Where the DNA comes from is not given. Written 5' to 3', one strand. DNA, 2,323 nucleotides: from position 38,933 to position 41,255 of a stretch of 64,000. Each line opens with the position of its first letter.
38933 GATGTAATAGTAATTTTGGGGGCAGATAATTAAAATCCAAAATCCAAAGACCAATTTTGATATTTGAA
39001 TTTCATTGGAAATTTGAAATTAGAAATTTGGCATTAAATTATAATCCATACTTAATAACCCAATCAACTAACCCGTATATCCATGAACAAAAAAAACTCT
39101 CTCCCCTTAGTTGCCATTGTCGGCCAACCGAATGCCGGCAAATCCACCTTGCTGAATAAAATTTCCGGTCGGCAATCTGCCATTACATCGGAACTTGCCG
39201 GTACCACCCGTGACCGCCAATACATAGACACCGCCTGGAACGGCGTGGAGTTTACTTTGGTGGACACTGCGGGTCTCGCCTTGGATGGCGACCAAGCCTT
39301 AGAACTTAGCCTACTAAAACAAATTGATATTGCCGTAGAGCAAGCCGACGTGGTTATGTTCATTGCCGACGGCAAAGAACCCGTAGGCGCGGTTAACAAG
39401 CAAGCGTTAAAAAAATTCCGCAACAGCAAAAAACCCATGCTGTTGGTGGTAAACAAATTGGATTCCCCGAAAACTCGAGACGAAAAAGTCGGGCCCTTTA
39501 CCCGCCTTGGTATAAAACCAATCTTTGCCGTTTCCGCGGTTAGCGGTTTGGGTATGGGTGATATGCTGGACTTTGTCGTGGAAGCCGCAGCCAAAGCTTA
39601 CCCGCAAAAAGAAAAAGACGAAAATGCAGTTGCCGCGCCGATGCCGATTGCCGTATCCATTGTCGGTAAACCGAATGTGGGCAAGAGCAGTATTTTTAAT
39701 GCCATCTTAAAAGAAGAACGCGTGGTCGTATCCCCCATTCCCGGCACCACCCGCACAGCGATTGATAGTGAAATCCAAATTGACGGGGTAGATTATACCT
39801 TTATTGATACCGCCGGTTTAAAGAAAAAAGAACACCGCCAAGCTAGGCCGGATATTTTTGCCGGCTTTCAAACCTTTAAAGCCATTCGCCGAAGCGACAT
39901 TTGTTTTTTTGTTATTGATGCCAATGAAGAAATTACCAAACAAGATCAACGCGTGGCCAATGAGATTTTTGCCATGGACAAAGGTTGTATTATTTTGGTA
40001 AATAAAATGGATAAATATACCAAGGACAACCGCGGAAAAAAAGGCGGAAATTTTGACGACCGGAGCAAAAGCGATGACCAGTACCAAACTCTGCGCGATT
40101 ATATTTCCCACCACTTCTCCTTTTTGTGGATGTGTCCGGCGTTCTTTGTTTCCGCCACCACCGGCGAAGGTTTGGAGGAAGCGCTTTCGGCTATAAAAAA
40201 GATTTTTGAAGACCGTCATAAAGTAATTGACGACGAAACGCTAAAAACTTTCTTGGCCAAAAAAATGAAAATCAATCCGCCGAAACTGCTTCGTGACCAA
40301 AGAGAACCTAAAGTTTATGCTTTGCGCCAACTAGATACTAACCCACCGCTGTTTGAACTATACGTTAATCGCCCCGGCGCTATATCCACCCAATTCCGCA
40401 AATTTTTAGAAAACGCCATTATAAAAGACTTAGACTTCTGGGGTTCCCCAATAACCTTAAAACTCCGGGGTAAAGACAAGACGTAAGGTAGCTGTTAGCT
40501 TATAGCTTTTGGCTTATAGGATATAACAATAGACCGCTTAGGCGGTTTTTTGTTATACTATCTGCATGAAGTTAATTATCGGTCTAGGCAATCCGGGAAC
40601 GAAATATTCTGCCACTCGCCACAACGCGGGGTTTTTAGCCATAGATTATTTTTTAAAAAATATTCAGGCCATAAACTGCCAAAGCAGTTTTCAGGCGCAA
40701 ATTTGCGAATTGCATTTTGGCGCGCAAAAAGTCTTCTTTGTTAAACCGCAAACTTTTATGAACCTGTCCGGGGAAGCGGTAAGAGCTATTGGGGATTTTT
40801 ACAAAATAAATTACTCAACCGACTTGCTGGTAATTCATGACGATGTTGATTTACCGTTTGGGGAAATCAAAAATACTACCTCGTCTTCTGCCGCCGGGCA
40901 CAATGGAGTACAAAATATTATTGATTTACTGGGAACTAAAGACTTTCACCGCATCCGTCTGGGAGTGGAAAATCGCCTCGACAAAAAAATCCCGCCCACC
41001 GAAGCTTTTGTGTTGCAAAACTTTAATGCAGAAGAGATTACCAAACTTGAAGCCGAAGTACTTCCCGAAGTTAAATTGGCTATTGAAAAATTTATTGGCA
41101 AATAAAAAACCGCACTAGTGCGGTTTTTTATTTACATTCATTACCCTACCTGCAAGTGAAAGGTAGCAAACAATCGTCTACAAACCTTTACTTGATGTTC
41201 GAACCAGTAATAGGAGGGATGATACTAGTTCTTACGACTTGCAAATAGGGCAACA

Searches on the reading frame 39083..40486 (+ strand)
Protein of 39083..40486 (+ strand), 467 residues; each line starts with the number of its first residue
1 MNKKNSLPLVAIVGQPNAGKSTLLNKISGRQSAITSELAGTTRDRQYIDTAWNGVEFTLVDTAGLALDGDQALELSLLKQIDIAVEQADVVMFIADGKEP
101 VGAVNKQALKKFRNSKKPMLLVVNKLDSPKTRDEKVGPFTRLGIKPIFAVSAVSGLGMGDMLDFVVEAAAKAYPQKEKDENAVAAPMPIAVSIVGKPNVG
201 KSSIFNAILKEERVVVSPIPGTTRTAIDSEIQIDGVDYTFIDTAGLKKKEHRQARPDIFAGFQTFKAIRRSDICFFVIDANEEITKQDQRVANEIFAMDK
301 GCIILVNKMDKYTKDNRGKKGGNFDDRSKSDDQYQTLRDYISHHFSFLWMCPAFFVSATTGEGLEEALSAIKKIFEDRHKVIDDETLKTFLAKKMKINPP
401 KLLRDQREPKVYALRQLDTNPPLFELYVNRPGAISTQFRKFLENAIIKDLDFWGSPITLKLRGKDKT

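Call 55: search_protein_families(library=pfam, proteins=[window:39083-40486:+], max_evalue=0.001)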
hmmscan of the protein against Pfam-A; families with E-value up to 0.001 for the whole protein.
window:39083-40486:+ (467 aa): 17 families
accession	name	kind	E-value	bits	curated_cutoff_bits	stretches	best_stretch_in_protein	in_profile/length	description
PF01926.29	MMR_HSR1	-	8.6e-55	184.1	21.9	2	10-125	2-113/113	50S ribosome-binding GTPase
PF02421.24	FeoB_N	-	1.2e-21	77.3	27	2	10-136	3-125/156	Ferrous iron transport protein B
PF00009.33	GTP_EFTU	-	2e-21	76.9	26.5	2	264-375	86-186/188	Elongation factor Tu GTP binding domain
PF00350.29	Dynamin_N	-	1.1e-17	65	27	2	235-308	100-166/168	Dynamin family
PF14714.11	KH_dom-like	-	1.1e-14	54.9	27.3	1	385-462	5-81/81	KH-domain-like of EngA bacterial GTPase enzymes, C-terminal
PF04548.22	AIG1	-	2e-09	37.5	27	1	193-296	5-108/212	AIG1 family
PF03193.22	RsgA_GTPase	-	1.3e-07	32.1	30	0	9-64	108-167/174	RsgA GTPase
PF08477.19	Roc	-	7.1e-07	29.9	27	0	10-127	2-119/119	Ras of Complex, Roc, domain of DAPkinase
PF00005.33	ABC_tran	-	3.4e-06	28.1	25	0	9-38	13-42/137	ABC transporter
PF00625.27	Guanylate_kin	-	3.8e-06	27.2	25.2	1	193-249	7-62/182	Guanylate kinase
PF00071.28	Ras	-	0.00036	20.6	21.6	0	10-131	2-119/162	Ras family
PF09439.16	SRPRB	-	0.00038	20.3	25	0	7-96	3-81/178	Signal recognition particle receptor beta subunit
PF13191.12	AAA_16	-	0.0005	21.1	32.6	0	6-131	23-146/167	AAA ATPase domain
PF00025.27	Arf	-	0.00051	20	22.3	0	11-64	18-67/174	ADP-ribosylation factor family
PF10662.15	PduV-EutP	-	0.00062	20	21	0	11-165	5-141/143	Ethanolamine utilisation - propanediol utilisation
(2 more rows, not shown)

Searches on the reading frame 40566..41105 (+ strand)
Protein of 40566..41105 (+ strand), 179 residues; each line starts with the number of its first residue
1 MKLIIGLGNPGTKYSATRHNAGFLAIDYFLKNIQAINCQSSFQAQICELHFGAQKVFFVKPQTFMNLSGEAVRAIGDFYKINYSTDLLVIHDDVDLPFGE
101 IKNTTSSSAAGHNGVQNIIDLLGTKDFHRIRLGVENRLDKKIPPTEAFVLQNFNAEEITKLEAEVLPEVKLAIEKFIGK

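Call 55: search_protein_families(library=pfam, proteins=[window:40566-41105:+], max_evalue=0.001)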
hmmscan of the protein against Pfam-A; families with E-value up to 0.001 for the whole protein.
window:40566-41105:+ (179 aa): 1 family
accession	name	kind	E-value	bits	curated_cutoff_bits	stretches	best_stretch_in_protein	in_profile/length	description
PF01195.25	Pept_tRNA_hydro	-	6.3e-55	186.3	27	1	3-177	1-171/183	Peptidyl-tRNA hydrolase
